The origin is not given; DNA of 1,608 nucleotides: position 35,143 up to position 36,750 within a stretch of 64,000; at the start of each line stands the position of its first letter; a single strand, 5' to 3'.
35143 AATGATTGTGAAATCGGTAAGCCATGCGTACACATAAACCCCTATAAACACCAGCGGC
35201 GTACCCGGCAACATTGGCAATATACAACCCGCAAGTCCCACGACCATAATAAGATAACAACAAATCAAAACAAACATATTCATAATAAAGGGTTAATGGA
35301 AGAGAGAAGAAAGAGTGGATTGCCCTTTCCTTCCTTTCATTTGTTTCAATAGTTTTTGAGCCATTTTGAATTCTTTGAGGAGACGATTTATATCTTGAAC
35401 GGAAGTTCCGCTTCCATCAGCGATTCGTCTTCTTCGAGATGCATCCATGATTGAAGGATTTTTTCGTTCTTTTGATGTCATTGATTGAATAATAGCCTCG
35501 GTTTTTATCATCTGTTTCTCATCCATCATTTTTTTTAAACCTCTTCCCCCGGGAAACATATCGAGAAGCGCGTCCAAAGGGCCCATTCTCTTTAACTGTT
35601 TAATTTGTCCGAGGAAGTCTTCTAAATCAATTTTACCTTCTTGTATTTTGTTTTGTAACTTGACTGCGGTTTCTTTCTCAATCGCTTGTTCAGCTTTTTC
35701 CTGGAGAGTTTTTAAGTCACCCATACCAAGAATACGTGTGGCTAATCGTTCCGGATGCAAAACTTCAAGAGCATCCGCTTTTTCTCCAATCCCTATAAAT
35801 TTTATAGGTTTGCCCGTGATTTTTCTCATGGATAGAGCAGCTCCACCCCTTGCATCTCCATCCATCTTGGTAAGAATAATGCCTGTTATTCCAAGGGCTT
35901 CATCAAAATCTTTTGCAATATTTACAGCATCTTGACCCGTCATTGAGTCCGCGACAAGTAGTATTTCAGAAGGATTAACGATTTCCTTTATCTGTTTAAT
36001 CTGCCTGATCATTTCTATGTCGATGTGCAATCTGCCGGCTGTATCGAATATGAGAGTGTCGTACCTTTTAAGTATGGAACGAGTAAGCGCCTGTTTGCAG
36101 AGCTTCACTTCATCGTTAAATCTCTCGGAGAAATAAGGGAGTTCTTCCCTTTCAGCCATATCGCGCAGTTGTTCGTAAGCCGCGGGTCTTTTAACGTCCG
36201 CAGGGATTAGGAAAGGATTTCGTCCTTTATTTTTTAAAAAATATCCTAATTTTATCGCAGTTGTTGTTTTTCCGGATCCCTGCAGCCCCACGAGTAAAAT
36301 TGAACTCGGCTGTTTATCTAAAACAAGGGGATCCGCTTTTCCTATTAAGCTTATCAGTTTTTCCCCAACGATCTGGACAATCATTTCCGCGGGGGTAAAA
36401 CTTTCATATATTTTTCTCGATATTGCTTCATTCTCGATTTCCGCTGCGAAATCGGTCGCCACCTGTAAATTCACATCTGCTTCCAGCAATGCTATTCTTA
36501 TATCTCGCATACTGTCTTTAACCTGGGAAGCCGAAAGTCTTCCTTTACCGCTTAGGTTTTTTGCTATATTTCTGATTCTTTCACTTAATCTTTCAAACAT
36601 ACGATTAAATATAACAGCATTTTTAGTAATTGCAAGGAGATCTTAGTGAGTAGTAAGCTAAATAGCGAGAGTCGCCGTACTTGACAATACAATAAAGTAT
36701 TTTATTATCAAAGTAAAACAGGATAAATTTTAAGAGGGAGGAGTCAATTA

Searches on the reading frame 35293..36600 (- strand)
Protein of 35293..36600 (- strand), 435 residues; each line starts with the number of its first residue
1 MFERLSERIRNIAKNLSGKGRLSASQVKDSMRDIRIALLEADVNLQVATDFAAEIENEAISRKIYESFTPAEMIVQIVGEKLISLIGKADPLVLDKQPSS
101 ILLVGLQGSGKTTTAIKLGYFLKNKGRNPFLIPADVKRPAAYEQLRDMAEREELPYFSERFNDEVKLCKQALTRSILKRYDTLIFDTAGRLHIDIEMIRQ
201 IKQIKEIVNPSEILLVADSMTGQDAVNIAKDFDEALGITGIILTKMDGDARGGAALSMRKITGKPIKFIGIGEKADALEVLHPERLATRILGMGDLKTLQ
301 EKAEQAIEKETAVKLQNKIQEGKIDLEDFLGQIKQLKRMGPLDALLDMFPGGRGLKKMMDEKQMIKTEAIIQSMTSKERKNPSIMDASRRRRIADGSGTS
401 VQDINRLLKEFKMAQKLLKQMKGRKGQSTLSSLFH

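Call 68: search_protein_families(library=pfam, proteins=[window:35293-36600:-], max_evalue=0.00001)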
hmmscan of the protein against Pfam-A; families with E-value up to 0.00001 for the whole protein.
window:35293-36600:- (435 aa): 5 families
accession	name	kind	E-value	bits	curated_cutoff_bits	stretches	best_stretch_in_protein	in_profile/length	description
PF00448.28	SRP54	-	4.6e-66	222.7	22.7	1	99-292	2-196/196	SRP54-type protein, GTPase domain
PF02978.25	SRP_SPB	-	3.3e-32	111.2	27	1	323-417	1-90/91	Signal peptide binding domain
PF02881.24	SRP54_N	-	2.9e-14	53.4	22.4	1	5-82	1-75/75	SRP54-type protein, helical bundle domain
PF01656.29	CbiA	-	3.5e-06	27.4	25.4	0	108-254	9-91/125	CobQ/CobB/MinD/ParA nucleotide binding domain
PF06414.18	Zeta_toxin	-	5.6e-06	26.4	22.3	0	94-188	12-103/199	Zeta toxin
